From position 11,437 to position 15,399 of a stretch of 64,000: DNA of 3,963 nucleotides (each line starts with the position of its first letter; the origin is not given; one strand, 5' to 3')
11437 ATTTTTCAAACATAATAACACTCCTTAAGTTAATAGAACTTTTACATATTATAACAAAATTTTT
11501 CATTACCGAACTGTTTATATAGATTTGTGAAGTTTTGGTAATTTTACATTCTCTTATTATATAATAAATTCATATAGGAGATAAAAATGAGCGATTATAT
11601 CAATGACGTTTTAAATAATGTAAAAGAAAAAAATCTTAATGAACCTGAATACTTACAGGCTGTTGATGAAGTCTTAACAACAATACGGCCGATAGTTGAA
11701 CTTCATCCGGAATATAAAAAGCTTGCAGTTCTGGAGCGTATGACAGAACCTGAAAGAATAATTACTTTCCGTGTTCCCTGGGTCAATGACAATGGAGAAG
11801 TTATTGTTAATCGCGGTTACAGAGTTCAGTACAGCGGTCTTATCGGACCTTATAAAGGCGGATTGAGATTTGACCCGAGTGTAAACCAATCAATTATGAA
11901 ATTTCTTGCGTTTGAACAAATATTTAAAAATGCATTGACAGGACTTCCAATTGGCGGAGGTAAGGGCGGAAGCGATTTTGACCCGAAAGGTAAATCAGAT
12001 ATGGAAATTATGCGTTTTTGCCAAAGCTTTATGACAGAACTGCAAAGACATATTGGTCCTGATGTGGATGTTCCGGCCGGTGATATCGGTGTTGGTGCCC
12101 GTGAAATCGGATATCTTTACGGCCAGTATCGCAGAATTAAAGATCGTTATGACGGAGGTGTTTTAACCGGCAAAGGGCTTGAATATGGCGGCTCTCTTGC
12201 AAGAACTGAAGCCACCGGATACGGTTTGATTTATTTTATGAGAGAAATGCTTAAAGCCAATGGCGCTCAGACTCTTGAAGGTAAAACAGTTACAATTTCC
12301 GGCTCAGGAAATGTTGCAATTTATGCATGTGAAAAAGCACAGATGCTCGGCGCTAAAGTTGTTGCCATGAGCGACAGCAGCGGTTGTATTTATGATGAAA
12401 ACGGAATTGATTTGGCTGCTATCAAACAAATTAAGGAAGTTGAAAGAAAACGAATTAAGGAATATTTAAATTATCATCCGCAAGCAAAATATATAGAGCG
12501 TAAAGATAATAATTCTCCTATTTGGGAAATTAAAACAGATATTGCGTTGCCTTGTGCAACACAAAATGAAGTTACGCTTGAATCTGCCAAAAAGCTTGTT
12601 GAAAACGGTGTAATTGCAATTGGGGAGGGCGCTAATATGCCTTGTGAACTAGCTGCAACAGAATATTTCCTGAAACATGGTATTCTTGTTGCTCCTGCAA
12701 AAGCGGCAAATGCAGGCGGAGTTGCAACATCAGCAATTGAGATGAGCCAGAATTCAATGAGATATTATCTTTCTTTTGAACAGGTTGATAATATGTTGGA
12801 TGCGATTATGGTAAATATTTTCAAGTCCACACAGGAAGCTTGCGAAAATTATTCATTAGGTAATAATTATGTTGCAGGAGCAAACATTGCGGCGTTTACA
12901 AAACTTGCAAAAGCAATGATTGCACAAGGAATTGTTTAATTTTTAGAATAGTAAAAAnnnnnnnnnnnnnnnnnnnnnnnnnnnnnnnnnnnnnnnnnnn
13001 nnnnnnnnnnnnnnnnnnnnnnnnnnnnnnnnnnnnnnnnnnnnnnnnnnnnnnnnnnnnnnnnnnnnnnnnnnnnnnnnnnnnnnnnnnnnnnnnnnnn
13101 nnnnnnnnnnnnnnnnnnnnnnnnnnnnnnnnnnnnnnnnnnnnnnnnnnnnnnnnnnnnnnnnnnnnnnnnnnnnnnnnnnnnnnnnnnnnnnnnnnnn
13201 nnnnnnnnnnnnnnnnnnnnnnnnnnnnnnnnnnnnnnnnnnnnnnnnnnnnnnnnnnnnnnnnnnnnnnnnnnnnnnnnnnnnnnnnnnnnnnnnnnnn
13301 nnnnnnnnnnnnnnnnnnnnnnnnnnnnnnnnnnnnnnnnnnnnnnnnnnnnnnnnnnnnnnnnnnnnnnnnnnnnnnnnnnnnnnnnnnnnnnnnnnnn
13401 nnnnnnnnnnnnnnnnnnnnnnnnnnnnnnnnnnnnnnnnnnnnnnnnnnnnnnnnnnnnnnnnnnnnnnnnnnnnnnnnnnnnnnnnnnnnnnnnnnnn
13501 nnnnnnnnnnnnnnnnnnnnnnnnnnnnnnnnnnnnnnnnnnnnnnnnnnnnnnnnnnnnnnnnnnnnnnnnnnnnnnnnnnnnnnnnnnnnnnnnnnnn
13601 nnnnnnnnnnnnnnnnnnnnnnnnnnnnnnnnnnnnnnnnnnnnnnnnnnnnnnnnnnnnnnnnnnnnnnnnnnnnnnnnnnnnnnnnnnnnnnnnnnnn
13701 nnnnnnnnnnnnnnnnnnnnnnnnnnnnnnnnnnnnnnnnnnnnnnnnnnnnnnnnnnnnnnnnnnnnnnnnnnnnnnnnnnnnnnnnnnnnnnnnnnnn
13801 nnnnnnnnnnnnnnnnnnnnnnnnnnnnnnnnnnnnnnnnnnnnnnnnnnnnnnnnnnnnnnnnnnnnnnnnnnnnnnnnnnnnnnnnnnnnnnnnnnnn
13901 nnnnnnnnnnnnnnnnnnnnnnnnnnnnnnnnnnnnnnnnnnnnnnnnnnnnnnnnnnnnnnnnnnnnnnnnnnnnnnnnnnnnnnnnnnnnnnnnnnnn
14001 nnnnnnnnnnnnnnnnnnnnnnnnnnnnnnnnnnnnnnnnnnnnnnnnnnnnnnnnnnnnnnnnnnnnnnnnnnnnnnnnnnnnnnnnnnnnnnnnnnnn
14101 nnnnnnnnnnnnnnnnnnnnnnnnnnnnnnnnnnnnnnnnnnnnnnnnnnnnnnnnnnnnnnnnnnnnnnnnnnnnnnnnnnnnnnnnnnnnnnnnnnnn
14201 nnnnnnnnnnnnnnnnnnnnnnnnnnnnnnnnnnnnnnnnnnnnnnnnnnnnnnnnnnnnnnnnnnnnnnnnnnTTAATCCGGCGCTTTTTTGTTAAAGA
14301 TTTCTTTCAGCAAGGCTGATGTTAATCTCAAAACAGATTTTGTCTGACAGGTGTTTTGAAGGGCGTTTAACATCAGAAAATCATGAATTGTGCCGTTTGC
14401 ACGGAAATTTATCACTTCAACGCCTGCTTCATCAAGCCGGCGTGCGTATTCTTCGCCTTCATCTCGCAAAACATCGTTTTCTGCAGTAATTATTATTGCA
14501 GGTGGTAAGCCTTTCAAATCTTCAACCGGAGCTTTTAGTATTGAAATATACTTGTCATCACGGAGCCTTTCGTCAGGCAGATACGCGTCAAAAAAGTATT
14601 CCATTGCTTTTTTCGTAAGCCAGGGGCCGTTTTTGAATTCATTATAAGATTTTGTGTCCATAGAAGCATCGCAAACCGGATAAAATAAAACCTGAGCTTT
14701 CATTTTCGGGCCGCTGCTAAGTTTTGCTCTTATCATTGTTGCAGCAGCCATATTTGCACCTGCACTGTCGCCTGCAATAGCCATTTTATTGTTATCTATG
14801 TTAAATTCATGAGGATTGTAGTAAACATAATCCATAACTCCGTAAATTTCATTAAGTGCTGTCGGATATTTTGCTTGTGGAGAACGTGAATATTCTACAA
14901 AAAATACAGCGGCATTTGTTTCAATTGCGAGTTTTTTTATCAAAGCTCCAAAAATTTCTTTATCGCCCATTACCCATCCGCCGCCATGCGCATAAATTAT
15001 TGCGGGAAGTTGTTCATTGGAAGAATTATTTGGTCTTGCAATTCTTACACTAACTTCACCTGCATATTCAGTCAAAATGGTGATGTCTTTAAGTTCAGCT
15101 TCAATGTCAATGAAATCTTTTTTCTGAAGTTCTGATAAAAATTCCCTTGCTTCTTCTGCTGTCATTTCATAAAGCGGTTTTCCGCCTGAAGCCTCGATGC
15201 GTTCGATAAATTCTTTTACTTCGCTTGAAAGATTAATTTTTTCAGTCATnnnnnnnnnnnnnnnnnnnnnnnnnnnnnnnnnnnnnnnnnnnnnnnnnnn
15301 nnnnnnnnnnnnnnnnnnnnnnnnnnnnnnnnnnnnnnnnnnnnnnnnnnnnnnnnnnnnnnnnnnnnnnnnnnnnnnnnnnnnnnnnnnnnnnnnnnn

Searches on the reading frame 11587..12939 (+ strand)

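Call 44: search_protein_families(library=pfam, max_evalue=0.0001, proteins=[window:11587-12939:+])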
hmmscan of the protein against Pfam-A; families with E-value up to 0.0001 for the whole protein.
window:11587-12939:+ (450 aa): 2 families
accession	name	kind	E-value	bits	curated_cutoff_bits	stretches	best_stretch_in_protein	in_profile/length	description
PF00208.27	ELFV_dehydrog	-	5.1e-87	292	23.4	1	201-448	1-241/241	Glutamate/Leucine/Phenylalanine/Valine dehydrogenase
PF02812.23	ELFV_dehydrog_N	-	3.6e-52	175.9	25.3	1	55-182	1-128/129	Glu/Leu/Phe/Val dehydrogenase, dimerisation domain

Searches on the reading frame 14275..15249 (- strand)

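Call 44: search_protein_families(library=pfam, max_evalue=0.0001, proteins=[window:14275-15249:-])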
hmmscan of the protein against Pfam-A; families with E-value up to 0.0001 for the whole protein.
window:14275-15249:- (324 aa): 3 families
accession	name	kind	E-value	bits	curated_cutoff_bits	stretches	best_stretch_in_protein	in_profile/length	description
PF07859.19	Abhydrolase_3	-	8e-63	212.4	25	1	84-292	1-209/210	alpha/beta hydrolase fold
PF20434.5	BD-FAE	-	3.6e-20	72.8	26.8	1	70-172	3-107/215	BD-FAE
PF10340.15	Say1_Mug180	-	7.8e-05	22.1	21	1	73-238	114-288/374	Steryl acetyl hydrolase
